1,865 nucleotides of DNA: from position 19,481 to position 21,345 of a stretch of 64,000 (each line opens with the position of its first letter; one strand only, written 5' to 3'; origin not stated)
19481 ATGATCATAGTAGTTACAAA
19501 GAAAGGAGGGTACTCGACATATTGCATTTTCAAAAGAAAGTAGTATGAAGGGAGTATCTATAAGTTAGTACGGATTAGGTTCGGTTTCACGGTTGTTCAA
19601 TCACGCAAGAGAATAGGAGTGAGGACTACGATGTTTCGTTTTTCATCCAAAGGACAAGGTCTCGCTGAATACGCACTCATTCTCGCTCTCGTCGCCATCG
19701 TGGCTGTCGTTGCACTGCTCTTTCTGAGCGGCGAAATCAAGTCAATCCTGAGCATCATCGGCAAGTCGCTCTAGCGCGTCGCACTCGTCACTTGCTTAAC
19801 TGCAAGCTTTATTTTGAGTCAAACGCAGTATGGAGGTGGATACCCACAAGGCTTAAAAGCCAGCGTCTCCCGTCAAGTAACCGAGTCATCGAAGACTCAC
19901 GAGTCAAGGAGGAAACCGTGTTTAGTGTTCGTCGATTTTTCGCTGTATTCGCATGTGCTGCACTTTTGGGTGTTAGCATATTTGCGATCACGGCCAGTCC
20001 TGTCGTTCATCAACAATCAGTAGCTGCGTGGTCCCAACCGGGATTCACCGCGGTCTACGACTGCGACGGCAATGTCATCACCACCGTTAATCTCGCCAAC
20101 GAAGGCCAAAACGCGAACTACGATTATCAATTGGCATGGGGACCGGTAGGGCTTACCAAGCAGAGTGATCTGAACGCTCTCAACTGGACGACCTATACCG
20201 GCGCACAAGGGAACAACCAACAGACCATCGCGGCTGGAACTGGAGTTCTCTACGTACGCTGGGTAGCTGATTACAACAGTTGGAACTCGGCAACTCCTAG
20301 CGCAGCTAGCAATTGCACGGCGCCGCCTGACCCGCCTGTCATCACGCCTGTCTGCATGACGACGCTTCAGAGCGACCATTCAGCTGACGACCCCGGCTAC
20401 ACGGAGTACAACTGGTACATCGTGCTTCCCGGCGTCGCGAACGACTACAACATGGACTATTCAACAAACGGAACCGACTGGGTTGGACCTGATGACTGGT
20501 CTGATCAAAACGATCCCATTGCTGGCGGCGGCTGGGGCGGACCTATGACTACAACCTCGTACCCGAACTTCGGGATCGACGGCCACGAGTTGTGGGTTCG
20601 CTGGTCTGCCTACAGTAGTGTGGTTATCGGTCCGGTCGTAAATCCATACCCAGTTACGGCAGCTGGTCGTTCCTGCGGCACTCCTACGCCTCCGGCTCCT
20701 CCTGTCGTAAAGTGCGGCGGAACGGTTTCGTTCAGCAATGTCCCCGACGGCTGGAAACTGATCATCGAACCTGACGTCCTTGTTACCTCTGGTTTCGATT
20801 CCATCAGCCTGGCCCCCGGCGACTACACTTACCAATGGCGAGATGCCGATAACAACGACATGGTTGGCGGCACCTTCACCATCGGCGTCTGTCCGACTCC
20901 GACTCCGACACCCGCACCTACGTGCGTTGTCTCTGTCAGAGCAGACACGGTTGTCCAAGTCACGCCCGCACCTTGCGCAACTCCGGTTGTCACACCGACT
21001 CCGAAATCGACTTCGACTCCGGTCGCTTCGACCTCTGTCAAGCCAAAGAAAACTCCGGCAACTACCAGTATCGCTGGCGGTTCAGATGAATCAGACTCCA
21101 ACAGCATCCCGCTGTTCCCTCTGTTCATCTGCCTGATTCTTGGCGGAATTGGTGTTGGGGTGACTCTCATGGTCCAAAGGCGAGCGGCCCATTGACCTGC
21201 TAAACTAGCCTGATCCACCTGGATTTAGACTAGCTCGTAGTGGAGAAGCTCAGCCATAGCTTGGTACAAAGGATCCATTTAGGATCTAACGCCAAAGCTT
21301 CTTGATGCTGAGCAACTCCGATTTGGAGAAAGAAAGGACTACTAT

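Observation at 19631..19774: An uncalled 47-aa Flp (type IVb) pilin gene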

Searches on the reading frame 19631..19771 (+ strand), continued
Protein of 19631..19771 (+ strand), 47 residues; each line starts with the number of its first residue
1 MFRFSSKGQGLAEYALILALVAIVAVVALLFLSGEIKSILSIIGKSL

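Call 45: search_solved_structures(query=window:19631-19771:+, max_evalue=10, show_alignments=3)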
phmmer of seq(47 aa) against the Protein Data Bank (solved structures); distinct sequences matched with E-value up to 10: 2.
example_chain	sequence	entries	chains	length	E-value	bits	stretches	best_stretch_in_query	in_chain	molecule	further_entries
8u1k_A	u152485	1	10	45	0.23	15.4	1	12-42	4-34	PilA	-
8u2b_A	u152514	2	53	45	0.54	14.3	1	12-37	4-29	Flp family type IVb pilin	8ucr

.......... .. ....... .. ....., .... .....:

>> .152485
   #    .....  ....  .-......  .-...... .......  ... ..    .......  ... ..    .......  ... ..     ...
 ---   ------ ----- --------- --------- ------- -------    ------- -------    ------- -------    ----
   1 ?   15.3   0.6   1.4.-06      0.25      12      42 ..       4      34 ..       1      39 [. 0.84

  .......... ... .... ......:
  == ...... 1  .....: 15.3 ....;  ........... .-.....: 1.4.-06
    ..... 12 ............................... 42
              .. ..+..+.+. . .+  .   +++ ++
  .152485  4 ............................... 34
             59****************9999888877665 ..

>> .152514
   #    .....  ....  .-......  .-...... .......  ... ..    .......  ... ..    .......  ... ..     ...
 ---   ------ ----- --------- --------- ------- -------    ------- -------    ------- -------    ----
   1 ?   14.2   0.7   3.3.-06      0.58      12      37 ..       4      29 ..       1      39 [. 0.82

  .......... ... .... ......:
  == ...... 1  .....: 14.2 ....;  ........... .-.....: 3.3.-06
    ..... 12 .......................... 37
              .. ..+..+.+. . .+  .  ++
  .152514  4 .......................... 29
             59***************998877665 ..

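Call 48: find_encoding_contigs(protein=P0005, flank=10000, max_places=2)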
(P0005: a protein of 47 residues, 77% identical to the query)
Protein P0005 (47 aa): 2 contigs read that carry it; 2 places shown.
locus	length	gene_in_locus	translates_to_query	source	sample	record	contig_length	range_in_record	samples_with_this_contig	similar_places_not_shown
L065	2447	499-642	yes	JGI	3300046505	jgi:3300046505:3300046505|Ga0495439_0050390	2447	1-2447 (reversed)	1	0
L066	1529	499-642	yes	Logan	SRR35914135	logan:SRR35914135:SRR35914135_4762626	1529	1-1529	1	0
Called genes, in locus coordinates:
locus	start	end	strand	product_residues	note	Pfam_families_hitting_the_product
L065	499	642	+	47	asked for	PF04964:Flp_Fap (weak)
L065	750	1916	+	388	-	-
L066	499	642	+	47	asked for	PF04964:Flp_Fap (weak)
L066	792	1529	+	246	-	?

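Call 51: search_protein_families(library=ncbifam, proteins=[L065:750-1916:+], max_evalue=1)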
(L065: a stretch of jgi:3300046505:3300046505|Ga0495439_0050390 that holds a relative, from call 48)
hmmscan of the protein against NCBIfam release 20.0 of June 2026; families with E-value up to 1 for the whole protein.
L065:750-1916:+ (388 aa): 1 family
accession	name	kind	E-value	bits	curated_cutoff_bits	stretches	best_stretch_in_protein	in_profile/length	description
NF058571.1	GVDTG_CTERM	domain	0.24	11.7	29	1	350-384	8-43/44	GVDTG sorting domain-containing protein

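Call 58: search_protein_families(library=pfam, alignment_id=A3, max_evalue=0.001)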
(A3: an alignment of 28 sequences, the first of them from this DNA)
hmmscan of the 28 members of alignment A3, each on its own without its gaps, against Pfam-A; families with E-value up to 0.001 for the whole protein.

A. member 1, seq(47 aa): 2 families
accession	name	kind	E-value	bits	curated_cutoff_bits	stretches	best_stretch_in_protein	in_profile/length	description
PF04021.17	Class_IIIsignal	-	0.0002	21.6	23.7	1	6-29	1-24/27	Class III signal peptide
PF04964.19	Flp_Fap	-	0.00042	20.5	32.2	1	13-46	12-45/46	Flp/Fap pilin component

B. families by the number of members that match (of 28 scanned): 3 families
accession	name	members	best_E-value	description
PF04964.19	Flp_Fap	25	2.3e-06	Flp/Fap pilin component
PF14029.11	DUF4244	7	4.3e-06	Protein of unknown function (DUF4244)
PF04021.17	Class_IIIsignal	3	4.7e-05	Class III signal peptide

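Call 59: search_solved_structures(query=A3, max_evalue=1, show_alignments=2)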
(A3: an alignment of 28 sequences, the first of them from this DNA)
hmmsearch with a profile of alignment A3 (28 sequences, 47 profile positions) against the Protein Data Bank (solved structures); distinct sequences matched with E-value up to 1: 3.
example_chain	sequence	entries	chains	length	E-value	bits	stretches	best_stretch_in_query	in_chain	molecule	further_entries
8u1k_A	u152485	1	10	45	0.00099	21.8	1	13-41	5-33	PilA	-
8u2b_A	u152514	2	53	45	0.0015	21.2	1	13-37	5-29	Flp family type IVb pilin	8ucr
9led_A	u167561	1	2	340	0.5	13.1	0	6-17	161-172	Fructose-bisphosphate aldolase 1, cytoplasmic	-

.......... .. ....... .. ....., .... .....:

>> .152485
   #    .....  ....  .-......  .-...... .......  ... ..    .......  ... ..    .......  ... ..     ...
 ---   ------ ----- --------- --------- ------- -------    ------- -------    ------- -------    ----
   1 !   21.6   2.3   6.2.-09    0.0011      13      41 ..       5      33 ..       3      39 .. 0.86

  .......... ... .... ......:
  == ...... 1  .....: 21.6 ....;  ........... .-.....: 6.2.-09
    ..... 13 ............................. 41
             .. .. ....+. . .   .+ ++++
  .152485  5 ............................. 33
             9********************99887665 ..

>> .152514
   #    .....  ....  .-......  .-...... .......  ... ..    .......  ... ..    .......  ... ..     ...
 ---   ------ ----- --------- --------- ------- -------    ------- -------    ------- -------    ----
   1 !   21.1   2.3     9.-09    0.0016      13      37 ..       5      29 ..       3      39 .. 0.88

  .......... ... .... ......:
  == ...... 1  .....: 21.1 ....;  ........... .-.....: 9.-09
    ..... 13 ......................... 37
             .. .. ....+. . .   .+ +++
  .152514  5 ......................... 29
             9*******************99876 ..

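Call 62: find_related_loci(query=A4, collection=metagenome_contigs, flank=10000)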
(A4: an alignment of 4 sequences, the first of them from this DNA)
Query A4 (47 aa) in metagenome_contigs; peptide patterns used: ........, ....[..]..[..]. (x = any residue, [..] = any of these).
600 stretches matched a pattern (row limit reached: there are more); 369 encode a relative of the query (tblastn E <= 1e-3); the best 80 are kept; 80 distinct loci.
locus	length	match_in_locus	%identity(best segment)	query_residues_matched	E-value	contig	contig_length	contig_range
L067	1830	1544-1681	72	2-47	2e-17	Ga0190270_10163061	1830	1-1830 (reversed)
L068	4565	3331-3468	70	2-47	2e-17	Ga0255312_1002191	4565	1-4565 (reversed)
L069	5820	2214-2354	68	1-47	7e-17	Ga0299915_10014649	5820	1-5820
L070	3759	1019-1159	66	1-47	1e-16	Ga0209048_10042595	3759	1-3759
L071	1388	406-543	65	2-47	1e-16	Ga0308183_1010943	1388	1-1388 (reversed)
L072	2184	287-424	72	2-47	1e-16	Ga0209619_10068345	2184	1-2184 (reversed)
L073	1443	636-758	73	7-47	2e-16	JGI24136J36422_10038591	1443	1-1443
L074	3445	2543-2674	68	4-47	2e-16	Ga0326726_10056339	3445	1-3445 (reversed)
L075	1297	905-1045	66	1-47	3e-16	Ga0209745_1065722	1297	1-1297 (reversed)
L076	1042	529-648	73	8-47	2e-16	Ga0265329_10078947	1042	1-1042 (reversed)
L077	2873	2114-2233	78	8-47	3e-16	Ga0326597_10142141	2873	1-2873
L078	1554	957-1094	70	2-47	3e-16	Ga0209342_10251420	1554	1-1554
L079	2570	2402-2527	74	6-47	5e-16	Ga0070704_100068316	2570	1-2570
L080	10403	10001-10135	69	3-47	4e-16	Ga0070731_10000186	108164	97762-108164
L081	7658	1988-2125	70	2-47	5e-16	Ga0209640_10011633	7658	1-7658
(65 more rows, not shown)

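Call 63: find_related_loci(query=A4, collection=viral_contigs, flank=8000)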
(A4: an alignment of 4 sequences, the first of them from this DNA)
Query A4 (47 aa) in viral_contigs; peptide patterns used: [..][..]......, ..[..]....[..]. (x = any residue, [..] = any of these).
49 stretches matched a pattern; 3 encode a relative of the query (tblastn E <= 1e-3); 3 distinct loci.
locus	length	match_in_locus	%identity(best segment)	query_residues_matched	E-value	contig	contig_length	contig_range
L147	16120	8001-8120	68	8-47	3e-11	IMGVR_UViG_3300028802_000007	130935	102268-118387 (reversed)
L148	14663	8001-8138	43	2-47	4e-8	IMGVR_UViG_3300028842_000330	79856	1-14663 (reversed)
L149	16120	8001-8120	45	8-47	6e-6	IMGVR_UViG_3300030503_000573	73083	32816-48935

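Call 73: predict_structure(alignment_id=A5)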
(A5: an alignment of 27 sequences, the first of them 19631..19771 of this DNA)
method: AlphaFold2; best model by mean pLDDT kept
length: 47 residues; sequences in the alignment: 27
mean_pLDDT: 85.5   pTM: 0.52
mean pLDDT of the five models: 85.5, 85.3, 83.6, 81.7, 81.3
residues with pLDDT >= 90: 27; 70-90: 10; 50-70: 9; < 50: 1
segments of 3 or more residues with pLDDT < 50: none
pLDDT, mean of each block of 10 residues (from residue 1): 61 92 98 93 82
secondary structure, 60 per line:
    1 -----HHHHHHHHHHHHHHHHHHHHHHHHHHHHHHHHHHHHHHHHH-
elements in order: H6-46

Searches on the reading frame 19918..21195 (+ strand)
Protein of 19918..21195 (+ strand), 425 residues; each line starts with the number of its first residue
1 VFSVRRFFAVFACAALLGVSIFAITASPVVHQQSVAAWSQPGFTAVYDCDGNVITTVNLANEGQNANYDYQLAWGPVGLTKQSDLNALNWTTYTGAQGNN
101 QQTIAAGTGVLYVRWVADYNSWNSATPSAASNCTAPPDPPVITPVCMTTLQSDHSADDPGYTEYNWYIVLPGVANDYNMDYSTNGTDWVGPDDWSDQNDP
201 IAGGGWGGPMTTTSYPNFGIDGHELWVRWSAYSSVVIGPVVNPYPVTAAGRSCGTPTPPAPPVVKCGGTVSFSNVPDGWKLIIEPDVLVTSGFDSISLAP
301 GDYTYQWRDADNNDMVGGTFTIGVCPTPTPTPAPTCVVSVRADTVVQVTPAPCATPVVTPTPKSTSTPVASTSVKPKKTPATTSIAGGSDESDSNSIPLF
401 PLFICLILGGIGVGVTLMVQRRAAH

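Call 10: search_protein_families(library=pfam, proteins=[window:19918-21195:+], max_evalue=0.01)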
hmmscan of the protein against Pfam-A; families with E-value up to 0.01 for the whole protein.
window:19918-21195:+ (425 aa): 0 families

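Call 26: find_homologous_proteins(query=window:19918-21195:+, max_evalue=0.001)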
Query window:19918-21195:+ (425 aa): 11 proteins with E <= 0.001 among 8000 candidates.
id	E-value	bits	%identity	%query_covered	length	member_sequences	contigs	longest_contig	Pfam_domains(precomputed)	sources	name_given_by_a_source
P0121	8.9e-83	297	51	46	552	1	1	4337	PF04234.19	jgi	-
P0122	7.7e-82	294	40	100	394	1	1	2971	-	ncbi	-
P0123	2.2e-78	282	54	69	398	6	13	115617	-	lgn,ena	-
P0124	7.1e-61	224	50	41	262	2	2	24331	-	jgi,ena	jgi:hypothetical protein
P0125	2.6e-56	209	48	40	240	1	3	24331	-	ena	-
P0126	6.3e-53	198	66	16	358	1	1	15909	-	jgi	jgi:hypothetical protein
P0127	5.2e-27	113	73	18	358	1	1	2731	-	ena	-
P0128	5.2e-25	106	63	18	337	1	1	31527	-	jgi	jgi:hypothetical protein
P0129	8.2e-21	92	57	20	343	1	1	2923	-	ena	-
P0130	7.5e-18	83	51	22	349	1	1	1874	-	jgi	jgi:hypothetical protein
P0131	6.3e-6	43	36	17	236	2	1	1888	-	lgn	-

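Call 27: find_encoding_contigs(protein=P0123, flank=10000, max_places=3)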
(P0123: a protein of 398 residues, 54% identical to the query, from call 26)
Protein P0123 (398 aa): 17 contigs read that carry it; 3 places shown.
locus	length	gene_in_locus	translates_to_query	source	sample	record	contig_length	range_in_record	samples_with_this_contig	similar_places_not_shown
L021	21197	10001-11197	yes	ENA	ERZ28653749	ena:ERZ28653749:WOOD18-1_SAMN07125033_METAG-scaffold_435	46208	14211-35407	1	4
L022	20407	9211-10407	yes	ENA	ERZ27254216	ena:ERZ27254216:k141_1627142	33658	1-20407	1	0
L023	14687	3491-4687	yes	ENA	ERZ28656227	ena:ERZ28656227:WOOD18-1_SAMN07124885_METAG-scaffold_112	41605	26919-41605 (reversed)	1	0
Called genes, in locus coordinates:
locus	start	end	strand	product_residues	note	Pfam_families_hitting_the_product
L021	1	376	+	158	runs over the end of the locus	-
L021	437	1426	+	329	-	PF01933:CofD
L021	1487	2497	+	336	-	PF00953:Glycos_transf_4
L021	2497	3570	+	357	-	PF01098:FTSW_RODA_SPOVE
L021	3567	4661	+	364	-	PF03033:Glyco_transf_28, PF04101:Glyco_tran_28_C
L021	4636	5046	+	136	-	-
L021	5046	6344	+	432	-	PF14450:FtsA (weak), PF02491:SHS2_FTSA, PF06723:MreB_Mbl (weak), PF11104:PilM_2 (weak), PF14450:FtsA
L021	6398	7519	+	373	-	PF00091:Tubulin, PF12327:FtsZ_C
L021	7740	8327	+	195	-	PF01936:NYN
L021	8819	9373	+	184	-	-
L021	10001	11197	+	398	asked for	-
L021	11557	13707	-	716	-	PF26449:DUF8128, PF01935:DUF87, PF10412:TrwB_AAD_bind, PF12696:TraG-D_C (faint)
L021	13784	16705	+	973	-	PF00133:tRNA-synt_1, PF09334:tRNA-synt_1g (faint), PF08264:Anticodon_1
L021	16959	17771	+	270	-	PF01098:FTSW_RODA_SPOVE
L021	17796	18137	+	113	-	PF00829:Ribosomal_L21p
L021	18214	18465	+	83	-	PF01016:Ribosomal_L27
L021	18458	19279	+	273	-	PF02195:ParB_N, PF17762:HTH_ParB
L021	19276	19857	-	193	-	PF10502:Peptidase_S26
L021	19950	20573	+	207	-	-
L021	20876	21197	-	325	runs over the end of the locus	-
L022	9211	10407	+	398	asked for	-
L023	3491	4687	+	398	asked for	-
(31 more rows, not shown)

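Call 28: find_encoding_contigs(protein=P0122, flank=10000, max_places=2)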
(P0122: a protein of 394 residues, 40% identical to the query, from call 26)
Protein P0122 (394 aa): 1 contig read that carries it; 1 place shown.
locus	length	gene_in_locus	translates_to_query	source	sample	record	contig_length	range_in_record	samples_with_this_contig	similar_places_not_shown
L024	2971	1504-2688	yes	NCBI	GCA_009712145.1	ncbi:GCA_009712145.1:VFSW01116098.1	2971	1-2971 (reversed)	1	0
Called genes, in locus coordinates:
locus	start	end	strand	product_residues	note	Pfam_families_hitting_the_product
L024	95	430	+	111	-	PF01906:YbjQ_1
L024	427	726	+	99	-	-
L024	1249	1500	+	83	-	-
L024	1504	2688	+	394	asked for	-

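Call 29: find_encoding_contigs(protein=P0124, flank=10000, max_places=2)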
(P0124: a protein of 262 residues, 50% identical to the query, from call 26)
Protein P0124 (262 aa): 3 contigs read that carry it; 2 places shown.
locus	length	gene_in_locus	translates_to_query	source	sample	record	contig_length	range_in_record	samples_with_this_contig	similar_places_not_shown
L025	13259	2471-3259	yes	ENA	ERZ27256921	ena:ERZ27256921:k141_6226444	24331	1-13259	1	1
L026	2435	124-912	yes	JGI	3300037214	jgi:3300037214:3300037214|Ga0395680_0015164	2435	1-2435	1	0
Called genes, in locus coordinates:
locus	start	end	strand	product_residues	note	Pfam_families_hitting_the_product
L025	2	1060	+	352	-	?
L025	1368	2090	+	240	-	-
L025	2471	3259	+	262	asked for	-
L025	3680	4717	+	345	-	-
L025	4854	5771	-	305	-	-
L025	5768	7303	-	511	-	PF04542:Sigma70_r2, PF04539:Sigma70_r3, PF04545:Sigma70_r4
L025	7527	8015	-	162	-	-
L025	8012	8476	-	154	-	-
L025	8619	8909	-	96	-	-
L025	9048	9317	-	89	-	-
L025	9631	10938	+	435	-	-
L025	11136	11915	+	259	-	-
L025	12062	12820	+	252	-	PF00293:NUDIX, PF19368:WHD_AraR, PF21906:WHD_NrtR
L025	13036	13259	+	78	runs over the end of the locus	-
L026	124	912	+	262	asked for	-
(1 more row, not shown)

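Call 51: search_protein_families(library=ncbifam, proteins=[window:19918-21195:+, P0123, L021:8819-9373:+], max_evalue=1)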
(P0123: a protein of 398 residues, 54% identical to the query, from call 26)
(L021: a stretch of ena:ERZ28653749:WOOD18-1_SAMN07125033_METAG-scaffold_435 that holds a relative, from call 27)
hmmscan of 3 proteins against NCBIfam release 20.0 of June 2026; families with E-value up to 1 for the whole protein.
window:19918-21195:+ (425 aa): 1 family
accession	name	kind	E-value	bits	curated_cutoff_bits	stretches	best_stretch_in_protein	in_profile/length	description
NF033186.1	internalin_K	exception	0.16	10.3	1100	1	326-394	514-581/604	class 1 internalin InlK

P0123 (398 aa): 0 families

L021:8819-9373:+ (184 aa): 2 families
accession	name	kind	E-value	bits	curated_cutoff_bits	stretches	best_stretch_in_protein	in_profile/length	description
NF033216.1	lipo_YgdI_YgdR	subfamily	0.12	12.3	42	1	2-28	1-27/71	YgdI/YgdR family lipoprotein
NF011520.0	PRK14959.1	equivalog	0.74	8.2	798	1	16-93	411-489/624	DNA polymerase III subunits gamma and tau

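Call 60: predict_structure(alignment_id=A2)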
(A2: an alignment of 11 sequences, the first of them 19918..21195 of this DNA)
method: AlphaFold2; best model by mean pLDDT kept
length: 425 residues; sequences in the alignment: 11
mean_pLDDT: 52.0   pTM: 0.25
mean pLDDT of the five models: 52.0, 49.9, 49.6, 47.1, 46.2
residues with pLDDT >= 90: 0; 70-90: 69; 50-70: 158; < 50: 198
segments of 3 or more residues with pLDDT < 50: 1-3, 24-43, 48-52, 60-66, 97-99, 118-156, 169-176, 191-209, 232-256, 334-398
pLDDT, mean of each block of 10 residues (from residue 1): 61 66 42 28 49 52 49 63 66 56 55 54 33 34 41 46 52 47 56 38 36 58 57 38 28 48 74 71 69 74 77 69 67 48 43 45 40 35 31 41 72 73 52
secondary structure, 60 per line:
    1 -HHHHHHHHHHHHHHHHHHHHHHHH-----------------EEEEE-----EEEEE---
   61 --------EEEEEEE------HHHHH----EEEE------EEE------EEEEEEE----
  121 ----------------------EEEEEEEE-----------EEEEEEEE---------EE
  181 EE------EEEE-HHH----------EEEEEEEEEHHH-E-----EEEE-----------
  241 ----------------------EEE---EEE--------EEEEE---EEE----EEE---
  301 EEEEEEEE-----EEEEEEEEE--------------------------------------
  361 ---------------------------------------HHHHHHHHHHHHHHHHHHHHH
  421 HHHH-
elements in order: H2-25 E43-47 E53-57 E69-75 H82-86 E91-94 E101-103 E110-116 E143-150 E162-169 E179-182 E189-192 E207-215 E226-229 E263-265 E269-271 E280-284 E288-290 E295-297 E301-308 E314-322 H400-424
